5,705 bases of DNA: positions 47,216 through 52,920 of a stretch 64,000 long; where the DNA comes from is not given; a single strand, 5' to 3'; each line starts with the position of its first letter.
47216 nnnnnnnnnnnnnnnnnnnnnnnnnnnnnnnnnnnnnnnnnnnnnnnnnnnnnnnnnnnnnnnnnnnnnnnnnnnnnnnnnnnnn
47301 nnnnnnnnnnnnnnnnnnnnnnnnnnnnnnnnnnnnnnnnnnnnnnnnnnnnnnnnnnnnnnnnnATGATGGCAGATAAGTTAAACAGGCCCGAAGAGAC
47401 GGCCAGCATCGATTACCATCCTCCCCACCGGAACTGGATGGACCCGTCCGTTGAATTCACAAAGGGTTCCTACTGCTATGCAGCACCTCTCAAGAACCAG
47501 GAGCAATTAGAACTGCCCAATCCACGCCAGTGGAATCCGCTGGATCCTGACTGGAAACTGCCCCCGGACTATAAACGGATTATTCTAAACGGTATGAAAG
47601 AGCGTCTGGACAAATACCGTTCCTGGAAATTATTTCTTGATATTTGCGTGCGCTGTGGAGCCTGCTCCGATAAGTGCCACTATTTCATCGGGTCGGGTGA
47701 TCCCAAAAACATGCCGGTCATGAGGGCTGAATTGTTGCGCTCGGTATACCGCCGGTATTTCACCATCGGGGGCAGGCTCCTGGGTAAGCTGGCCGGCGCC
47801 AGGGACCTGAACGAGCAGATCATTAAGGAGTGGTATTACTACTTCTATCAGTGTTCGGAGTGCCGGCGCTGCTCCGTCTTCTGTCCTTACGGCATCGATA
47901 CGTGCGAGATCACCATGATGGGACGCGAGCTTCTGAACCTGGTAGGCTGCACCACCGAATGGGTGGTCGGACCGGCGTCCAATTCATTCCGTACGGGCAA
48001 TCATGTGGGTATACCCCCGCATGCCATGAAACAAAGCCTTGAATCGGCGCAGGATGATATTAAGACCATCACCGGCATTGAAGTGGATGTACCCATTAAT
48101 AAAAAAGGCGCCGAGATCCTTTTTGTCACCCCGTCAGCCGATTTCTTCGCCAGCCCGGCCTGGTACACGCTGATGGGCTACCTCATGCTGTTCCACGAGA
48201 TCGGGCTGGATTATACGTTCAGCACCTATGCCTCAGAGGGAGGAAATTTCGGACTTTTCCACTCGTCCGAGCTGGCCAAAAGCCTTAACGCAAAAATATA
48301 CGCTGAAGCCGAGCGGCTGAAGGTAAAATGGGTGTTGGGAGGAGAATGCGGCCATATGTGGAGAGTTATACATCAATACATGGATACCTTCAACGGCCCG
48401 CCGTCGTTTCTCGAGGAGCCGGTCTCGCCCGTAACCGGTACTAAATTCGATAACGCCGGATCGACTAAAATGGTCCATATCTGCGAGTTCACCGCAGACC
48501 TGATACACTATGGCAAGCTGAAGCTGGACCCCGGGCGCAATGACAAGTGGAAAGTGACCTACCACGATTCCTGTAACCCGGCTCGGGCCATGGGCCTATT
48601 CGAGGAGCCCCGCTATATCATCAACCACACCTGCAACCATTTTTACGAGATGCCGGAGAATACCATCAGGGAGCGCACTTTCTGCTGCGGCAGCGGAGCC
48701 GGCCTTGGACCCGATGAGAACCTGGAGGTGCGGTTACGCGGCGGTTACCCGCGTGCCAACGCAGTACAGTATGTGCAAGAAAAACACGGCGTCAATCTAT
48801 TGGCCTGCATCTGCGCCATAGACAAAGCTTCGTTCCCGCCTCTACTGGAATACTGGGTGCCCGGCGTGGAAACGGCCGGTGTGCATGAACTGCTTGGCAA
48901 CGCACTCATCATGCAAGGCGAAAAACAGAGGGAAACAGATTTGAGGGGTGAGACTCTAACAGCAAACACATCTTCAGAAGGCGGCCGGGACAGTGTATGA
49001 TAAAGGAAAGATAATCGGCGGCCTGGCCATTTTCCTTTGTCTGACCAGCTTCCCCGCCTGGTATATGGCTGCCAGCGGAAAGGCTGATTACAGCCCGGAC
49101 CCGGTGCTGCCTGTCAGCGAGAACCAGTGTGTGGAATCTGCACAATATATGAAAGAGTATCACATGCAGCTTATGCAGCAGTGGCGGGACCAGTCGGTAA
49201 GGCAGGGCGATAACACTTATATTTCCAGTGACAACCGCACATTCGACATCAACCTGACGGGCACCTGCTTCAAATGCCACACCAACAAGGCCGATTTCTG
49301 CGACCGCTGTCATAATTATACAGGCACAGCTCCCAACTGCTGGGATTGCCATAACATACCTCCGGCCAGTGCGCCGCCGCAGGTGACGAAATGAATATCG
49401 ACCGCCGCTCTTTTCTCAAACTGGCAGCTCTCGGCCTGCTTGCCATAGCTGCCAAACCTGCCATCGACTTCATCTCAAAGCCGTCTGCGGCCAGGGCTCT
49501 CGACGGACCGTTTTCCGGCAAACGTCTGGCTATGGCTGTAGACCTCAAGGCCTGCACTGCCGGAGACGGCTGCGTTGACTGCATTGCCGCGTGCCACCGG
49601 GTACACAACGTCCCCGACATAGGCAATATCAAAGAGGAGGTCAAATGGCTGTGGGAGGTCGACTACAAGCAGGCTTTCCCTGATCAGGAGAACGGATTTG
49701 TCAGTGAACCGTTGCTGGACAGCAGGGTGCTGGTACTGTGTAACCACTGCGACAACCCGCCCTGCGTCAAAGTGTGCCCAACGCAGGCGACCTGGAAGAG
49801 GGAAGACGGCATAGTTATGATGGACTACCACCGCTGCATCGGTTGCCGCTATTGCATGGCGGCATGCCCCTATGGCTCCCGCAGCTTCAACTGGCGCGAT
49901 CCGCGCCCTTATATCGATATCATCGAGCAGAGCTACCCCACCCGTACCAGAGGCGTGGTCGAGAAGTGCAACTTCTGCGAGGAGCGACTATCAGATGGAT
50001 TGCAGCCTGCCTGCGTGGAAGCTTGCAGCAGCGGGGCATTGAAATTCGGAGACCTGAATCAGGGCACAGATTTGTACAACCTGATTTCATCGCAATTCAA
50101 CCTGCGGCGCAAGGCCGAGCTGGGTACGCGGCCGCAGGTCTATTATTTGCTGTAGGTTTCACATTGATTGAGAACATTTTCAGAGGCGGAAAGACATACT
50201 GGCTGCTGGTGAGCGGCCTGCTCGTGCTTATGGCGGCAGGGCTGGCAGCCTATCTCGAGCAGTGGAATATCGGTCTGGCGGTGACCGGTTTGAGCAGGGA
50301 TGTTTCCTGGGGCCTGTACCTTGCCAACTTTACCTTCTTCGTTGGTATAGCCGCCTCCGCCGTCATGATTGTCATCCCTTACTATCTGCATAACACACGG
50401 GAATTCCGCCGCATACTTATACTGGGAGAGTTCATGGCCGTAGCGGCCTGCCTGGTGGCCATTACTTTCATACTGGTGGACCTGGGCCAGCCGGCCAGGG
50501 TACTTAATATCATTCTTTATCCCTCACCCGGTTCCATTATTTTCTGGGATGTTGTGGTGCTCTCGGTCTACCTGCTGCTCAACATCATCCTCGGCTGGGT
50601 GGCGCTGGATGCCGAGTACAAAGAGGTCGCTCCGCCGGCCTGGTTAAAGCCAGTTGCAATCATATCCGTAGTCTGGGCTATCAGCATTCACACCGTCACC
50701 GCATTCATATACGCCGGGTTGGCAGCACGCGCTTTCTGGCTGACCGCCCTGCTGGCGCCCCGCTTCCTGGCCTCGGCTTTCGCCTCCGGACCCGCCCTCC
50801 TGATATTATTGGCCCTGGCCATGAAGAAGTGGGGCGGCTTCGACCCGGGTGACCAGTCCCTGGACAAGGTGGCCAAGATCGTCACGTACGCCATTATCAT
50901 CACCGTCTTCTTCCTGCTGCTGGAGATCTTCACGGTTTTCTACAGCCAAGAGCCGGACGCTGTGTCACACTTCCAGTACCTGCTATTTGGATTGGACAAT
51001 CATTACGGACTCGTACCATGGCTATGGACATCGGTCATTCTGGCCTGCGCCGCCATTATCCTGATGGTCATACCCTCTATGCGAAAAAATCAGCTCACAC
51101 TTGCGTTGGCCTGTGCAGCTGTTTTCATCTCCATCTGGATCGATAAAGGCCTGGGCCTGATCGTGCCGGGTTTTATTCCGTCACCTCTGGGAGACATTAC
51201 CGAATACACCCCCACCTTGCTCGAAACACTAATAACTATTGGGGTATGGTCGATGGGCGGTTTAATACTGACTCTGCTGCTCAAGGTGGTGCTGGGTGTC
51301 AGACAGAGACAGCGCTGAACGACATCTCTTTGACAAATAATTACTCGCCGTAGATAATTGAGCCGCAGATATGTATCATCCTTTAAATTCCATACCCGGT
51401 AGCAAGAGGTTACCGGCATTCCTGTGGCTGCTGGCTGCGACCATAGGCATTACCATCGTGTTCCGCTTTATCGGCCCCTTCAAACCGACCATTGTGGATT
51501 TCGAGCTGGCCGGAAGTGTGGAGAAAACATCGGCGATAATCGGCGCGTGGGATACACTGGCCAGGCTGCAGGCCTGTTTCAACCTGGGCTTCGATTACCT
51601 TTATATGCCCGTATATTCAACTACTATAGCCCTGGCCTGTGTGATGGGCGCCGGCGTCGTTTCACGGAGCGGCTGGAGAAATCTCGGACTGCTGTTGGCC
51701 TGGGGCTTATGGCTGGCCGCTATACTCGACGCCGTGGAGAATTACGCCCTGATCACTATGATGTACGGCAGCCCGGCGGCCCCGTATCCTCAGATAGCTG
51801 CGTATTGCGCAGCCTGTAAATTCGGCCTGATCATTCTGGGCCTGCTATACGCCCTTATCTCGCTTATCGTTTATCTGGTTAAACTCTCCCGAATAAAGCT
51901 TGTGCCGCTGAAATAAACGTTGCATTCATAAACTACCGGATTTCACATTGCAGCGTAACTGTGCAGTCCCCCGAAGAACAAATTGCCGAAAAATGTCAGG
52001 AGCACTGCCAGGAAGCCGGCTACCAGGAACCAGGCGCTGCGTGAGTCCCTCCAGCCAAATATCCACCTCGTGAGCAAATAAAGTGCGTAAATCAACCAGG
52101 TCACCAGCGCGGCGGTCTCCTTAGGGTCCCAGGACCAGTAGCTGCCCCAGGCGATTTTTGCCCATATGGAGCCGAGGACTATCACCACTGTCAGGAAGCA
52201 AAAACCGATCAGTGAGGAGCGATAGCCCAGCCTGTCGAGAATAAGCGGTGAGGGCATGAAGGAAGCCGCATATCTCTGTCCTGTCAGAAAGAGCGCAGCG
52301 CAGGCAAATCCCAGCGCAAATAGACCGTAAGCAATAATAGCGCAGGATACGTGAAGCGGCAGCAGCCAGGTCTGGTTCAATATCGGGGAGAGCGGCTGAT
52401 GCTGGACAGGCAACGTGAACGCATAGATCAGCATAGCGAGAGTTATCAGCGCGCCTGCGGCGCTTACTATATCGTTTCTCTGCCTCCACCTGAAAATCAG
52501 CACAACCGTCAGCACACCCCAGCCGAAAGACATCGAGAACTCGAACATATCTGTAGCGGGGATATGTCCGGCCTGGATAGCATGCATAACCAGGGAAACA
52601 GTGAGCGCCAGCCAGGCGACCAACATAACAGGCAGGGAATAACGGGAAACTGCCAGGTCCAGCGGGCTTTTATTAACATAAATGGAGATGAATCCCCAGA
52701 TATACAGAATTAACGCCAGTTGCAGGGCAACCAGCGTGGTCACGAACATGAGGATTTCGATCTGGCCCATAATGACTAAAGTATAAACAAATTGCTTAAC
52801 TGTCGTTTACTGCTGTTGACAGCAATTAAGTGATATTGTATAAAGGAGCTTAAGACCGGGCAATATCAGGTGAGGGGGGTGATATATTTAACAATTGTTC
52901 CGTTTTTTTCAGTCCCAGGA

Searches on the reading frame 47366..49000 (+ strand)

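Call 34: search_protein_families(library=ncbifam, proteins=[window:47366-49000:+], max_evalue=0.00001)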
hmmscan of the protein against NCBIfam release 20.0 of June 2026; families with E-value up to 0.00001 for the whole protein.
window:47366-49000:+ (544 aa): 5 families
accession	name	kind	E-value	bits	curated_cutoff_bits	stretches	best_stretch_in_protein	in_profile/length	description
NF045796.1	DsrK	equivalog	1.5e-215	716.1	400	1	47-527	10-444/453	sulfate reduction electron transfer complex DsrMKJOP subunit DsrK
NF045724.1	ferredox_TmcB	equivalog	1.5e-43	149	735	1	87-467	36-385/430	electron transfer complex ferredoxin TmcB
NF045711.1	sulf_resp_HmcF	equivalog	1.6e-38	132.7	750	1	87-447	55-385/457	sulfate respiration complex iron-sulfur protein HmcF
NF004898.0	PRK06259.1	equivalog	1.3e-09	37.2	385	1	370-447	358-425/488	fumarate reductase (CoM/CoB) subunit TfrB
NF045670.1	quin_L_LdhH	equivalog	4.5e-09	35.1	800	1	366-444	573-644/706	L-lactate dehydrogenase (quinone) large subunit LdhH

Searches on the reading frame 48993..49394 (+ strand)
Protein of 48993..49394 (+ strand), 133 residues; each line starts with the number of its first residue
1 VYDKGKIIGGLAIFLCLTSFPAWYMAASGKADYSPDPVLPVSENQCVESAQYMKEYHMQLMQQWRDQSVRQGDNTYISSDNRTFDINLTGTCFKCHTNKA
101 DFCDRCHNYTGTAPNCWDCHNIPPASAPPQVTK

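Call 34: search_protein_families(library=ncbifam, proteins=[window:48993-49394:+], max_evalue=0.00001)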
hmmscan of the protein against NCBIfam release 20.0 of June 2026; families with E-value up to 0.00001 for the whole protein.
window:48993-49394:+ (133 aa): 1 family
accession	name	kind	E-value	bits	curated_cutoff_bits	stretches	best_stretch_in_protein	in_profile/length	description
NF038038.1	cytoc_DsrJ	equivalog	4.3e-45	152.9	100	1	1-120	1-121/121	sulfate reduction electron transfer complex DsrMKJOP subunit DsrJ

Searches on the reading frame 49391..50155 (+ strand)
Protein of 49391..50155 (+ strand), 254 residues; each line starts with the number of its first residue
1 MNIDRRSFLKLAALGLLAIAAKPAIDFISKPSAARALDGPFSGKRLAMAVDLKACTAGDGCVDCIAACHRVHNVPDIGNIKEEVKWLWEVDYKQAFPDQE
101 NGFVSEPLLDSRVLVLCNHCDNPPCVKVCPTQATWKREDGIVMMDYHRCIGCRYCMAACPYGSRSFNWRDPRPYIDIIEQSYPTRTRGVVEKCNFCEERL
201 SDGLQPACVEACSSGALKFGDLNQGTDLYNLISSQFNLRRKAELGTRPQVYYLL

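Call 34: search_protein_families(library=ncbifam, proteins=[window:49391-50155:+], max_evalue=0.00001)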
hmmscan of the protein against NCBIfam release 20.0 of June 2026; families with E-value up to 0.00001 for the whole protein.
window:49391-50155:+ (254 aa): 25 families
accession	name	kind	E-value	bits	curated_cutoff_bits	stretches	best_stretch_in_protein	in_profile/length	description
NF045797.1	DsrO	equivalog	1.5e-86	289.6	200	1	1-253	1-234/235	sulfate reduction electron transfer complex DsrMKJOP subunit DsrO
NF041782.1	mnquin_red_QrcC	equivalog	6.9e-44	150.3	400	1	47-253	2-225/239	menaquinone reductase iron-sulfur cluster-binding subunit QrcC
NF011569.0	PRK14993.1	equivalog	7.5e-43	146.7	416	1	2-253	2-222/244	tetrathionate reductase subunit TtrB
TIGR03149.1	cyt_nit_nrfC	equivalog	1.5e-40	138.9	377.6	1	5-252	4-215/225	cytochrome c nitrite reductase Fe-S protein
NF041715.1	arsenate_red_ArrB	equivalog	6.6e-39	133.8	450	2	45-172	2-112/233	arsenate respiratory reductase iron-sulfur subunit ArrB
TIGR02951.1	DMSO_dmsB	equivalog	7.6e-33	113.8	214.1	1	50-224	6-155/161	DMSO/selenate family reductase complex B subunit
NF008134.0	PRK10882.1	equivalog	8.3e-28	97.4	263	1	117-223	113-209/329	hydrogenase 2 operon protein HybA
NF045715.1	sulf_resp_HmcB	equivalog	3.6e-27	95.3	420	1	5-222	2-198/307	sulfate respiration complex iron-sulfur protein HmcB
TIGR03478.1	DMSO_red_II_bet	subfamily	5.8e-24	84.6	480.7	1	115-253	129-253/321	DMSO reductase family type II enzyme, iron-sulfur subunit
NF038355.1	FDH3_beta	equivalog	4.4e-22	79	240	1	49-230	6-172/180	formate dehydrogenase FDH3 subunit beta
NF042979.1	EthbenzDh_ebdB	equivalog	4.4e-20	71.8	740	1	98-253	135-275/354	ethylbenzene dehydrogenase subunit beta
NF007658.0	PRK10330.1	equivalog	3.6e-18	65.7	260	1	115-225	56-160/181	electron transport protein HydN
NF009408.0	PRK12769.1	equivalog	7.1e-18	64.1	1003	1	112-219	51-144/659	formate-dependent uric acid utilization protein AegA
TIGR01582.1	FDH-beta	equivalog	1.2e-17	64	334.7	1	45-221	21-181/283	formate dehydrogenase subunit beta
TIGR01660.1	narH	equivalog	3.4e-15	55.4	524.05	1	115-214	181-264/492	nitrate reductase subunit beta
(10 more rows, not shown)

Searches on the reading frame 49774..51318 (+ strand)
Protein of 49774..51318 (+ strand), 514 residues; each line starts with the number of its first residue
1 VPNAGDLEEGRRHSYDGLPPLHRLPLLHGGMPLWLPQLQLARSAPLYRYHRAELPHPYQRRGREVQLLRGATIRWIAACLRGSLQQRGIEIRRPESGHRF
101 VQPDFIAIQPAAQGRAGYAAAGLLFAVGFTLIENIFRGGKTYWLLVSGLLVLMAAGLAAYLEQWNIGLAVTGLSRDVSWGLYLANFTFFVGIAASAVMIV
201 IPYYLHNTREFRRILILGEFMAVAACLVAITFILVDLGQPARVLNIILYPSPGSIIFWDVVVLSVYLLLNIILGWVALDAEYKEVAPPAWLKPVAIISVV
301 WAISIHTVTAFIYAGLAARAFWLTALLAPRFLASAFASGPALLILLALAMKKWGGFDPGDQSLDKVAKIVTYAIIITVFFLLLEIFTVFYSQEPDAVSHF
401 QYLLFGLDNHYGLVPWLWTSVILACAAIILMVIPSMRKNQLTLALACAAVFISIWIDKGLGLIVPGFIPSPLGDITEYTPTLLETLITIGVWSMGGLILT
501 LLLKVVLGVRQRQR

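Call 5: search_protein_families(library=ncbifam, proteins=[window:49774-51318:+])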
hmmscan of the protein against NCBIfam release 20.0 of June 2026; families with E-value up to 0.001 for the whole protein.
window:49774-51318:+ (514 aa): 3 families
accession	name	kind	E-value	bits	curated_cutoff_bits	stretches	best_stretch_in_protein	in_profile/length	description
NF045798.1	DsrP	equivalog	3.2e-130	434.6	350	1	132-511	2-345/346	sulfate reduction electron transfer complex DsrMKJOP subunit DsrP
NF041784.1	mnquin_red_QrcD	equivalog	5e-11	42.5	570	1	142-502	18-394/408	menaquinone reductase integral membrane subunit QrcD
NF011568.0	PRK14992.1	equivalog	9.2e-08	31.8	314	1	174-348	14-187/341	tetrathionate reductase subunit TtrC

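Call 6: search_protein_families(library=pfam, proteins=[window:49774-51318:+])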
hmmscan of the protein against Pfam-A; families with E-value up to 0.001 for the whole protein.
window:49774-51318:+ (514 aa): 1 family
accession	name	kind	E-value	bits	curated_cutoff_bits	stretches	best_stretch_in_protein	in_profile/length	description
PF03916.19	NrfD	-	9.4e-42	144.2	25.8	1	170-452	2-295/313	Polysulphide reductase, NrfD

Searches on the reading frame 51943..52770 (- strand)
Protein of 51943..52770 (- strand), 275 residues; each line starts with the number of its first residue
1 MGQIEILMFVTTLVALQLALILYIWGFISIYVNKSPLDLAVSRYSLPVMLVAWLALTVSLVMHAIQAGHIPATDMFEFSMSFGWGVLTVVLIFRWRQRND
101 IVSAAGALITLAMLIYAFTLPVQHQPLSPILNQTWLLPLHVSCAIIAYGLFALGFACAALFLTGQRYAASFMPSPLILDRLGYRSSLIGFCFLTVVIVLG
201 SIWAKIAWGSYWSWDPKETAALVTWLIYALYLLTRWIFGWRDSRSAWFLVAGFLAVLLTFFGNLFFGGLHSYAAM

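Call 5: search_protein_families(library=ncbifam, proteins=[window:51943-52770:-])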
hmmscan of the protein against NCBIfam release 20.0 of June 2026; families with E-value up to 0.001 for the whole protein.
window:51943-52770:- (275 aa): 5 families
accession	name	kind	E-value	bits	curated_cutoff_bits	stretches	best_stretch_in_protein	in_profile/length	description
TIGR03144.1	cytochr_II_ccsB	equivalog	2.3e-55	188.1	187.6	1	49-273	2-252/252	c-type cytochrome biogenesis protein CcsB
TIGR00353.1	nrfE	subfamily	2.2e-09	36.7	569.05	1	117-264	98-239/578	heme lyase CcmF/NrfE family subunit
TIGR01191.1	ccmC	subfamily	1.1e-07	32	186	1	139-237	15-104/184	heme ABC transporter permease CcmC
TIGR03145.1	cyt_nit_nrfE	subfamily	3.2e-07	29.4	927.3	1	116-263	149-290/631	heme lyase NrfEFG subunit NrfE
NF007691.0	PRK10369.1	subfamily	5.7e-07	28.7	394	1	117-265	152-294/573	heme lyase NrfEFG subunit NrfE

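Call 6: search_protein_families(library=pfam, proteins=[window:51943-52770:-])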
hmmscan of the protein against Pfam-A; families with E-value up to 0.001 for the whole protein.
window:51943-52770:- (275 aa): 1 family
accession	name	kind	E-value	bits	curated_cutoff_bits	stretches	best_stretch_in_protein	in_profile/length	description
PF01578.25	Cytochrom_C_asm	-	1.9e-40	139.2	29.9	1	76-270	5-212/212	Cytochrome C assembly protein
